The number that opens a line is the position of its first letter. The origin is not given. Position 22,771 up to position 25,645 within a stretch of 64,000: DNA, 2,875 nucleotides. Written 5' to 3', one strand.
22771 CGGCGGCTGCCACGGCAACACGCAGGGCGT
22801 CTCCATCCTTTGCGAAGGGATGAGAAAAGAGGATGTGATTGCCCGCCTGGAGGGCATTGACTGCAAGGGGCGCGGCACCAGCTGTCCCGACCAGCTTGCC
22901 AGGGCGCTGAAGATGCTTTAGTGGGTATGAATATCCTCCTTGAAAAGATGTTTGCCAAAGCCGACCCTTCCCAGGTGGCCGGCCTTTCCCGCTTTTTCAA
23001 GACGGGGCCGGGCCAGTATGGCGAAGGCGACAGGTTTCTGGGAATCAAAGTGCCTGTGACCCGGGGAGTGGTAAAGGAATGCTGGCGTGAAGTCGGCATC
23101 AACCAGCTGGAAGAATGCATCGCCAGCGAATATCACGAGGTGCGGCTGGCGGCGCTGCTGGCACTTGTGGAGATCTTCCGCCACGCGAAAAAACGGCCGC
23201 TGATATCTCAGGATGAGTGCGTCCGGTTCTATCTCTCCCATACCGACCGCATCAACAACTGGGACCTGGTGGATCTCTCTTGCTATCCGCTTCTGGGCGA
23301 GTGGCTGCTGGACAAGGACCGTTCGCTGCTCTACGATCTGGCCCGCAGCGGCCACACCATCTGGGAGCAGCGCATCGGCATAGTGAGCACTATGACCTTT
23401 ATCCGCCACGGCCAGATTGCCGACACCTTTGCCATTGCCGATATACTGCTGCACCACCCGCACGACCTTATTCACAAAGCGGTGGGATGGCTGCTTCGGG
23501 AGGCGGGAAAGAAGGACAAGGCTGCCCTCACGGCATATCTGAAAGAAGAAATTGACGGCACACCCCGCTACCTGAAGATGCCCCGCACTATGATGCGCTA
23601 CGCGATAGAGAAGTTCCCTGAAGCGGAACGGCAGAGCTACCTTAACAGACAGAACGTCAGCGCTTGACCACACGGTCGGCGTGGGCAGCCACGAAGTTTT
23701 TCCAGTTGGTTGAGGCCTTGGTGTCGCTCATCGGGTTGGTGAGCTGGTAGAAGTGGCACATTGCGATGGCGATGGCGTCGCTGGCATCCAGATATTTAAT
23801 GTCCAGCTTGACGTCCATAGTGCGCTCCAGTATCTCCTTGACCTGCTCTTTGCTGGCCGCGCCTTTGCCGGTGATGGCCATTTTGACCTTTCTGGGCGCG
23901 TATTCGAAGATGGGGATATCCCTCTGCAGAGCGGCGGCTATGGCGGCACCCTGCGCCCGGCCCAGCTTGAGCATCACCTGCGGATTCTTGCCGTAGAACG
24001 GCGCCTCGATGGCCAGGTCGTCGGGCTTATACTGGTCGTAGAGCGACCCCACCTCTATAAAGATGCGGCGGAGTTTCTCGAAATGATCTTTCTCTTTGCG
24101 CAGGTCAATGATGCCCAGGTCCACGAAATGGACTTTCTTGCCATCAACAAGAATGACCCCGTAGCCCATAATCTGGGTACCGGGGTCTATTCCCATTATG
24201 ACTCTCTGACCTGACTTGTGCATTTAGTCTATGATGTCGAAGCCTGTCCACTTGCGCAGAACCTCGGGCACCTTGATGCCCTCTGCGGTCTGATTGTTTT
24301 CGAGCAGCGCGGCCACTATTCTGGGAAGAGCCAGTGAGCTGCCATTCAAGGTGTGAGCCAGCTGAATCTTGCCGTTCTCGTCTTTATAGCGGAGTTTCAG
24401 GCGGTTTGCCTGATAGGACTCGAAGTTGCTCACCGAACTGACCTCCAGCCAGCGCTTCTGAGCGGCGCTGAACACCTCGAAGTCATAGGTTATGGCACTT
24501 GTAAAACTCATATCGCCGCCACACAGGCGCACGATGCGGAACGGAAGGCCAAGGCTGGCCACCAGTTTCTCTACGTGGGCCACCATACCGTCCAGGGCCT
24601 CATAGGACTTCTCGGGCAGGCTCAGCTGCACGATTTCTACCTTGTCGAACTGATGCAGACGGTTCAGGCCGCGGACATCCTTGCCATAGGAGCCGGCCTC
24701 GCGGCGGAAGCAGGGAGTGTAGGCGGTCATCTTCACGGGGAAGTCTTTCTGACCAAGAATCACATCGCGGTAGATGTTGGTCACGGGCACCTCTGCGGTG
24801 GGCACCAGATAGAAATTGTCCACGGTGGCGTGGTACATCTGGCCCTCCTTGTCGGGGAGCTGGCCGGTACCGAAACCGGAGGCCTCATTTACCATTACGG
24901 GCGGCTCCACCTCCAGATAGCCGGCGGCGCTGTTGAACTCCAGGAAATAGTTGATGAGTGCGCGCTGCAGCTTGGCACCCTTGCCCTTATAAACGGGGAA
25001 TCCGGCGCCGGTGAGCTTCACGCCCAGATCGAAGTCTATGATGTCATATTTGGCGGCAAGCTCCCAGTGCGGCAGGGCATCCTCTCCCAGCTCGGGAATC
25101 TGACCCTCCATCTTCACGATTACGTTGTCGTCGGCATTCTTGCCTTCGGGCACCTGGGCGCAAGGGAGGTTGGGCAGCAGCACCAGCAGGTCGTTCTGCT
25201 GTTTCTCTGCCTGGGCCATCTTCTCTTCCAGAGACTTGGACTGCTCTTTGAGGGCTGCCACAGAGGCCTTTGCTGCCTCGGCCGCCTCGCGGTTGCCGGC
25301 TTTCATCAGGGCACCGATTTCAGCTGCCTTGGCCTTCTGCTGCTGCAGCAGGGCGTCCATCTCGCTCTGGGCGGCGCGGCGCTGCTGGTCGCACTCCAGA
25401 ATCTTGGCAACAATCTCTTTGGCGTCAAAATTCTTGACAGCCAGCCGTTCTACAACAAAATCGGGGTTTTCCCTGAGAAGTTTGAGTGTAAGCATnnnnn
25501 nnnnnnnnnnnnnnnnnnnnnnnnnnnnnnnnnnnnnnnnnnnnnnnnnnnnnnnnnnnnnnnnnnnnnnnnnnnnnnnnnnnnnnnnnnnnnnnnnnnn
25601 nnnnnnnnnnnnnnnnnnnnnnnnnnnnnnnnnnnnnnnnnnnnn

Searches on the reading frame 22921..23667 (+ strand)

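Call 6: search_protein_families(library=pfam, proteins=[window:22921-23667:+], max_evalue=0.01)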
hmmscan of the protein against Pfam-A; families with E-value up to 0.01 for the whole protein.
window:22921-23667:+ (248 aa): 2 families
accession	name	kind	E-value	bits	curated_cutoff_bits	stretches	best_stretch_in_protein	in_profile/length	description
PF08713.17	DNA_alkylation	-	1e-53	182.6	21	1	8-232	3-213/213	DNA alkylation repair enzyme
PF02985.28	HEAT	-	0.0057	17.2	23.5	0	61-88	3-30/31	HEAT repeat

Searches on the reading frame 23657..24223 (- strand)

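Call 6: search_protein_families(library=pfam, proteins=[window:23657-24223:-], max_evalue=0.01)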
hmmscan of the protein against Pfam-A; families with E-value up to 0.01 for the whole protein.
window:23657-24223:- (188 aa): 1 family
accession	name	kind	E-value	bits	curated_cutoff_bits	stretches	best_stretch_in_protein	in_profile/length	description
PF02075.23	RuvC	-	1.3e-42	145.6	22.2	1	9-157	1-148/148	Crossover junction endodeoxyribonuclease RuvC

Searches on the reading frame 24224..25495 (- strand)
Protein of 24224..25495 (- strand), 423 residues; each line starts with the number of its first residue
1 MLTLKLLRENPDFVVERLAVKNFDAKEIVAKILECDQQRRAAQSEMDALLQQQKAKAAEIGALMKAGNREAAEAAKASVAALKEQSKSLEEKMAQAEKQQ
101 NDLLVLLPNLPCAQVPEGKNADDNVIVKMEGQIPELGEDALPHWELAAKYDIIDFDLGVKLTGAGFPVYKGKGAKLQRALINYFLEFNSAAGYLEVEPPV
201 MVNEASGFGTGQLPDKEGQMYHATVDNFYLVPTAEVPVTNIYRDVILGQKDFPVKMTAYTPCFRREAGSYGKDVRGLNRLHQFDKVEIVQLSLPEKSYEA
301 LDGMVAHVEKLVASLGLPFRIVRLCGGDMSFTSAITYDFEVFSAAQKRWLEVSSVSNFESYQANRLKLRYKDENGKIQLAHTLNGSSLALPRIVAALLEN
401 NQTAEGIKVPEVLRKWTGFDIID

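Call 6: search_protein_families(library=pfam, proteins=[window:24224-25495:-], max_evalue=0.01)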
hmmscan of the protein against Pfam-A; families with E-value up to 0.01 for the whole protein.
window:24224-25495:- (423 aa): 2 families
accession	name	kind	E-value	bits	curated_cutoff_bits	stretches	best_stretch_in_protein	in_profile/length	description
PF00587.30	tRNA-synt_2b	-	1.6e-36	126.5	29.3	1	226-401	9-179/179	tRNA synthetase class II core domain (G, H, P, S and T)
PF02403.27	Seryl_tRNA_N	-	6.1e-23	81.6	28.2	1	1-111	1-108/108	Seryl-tRNA synthetase N-terminal domain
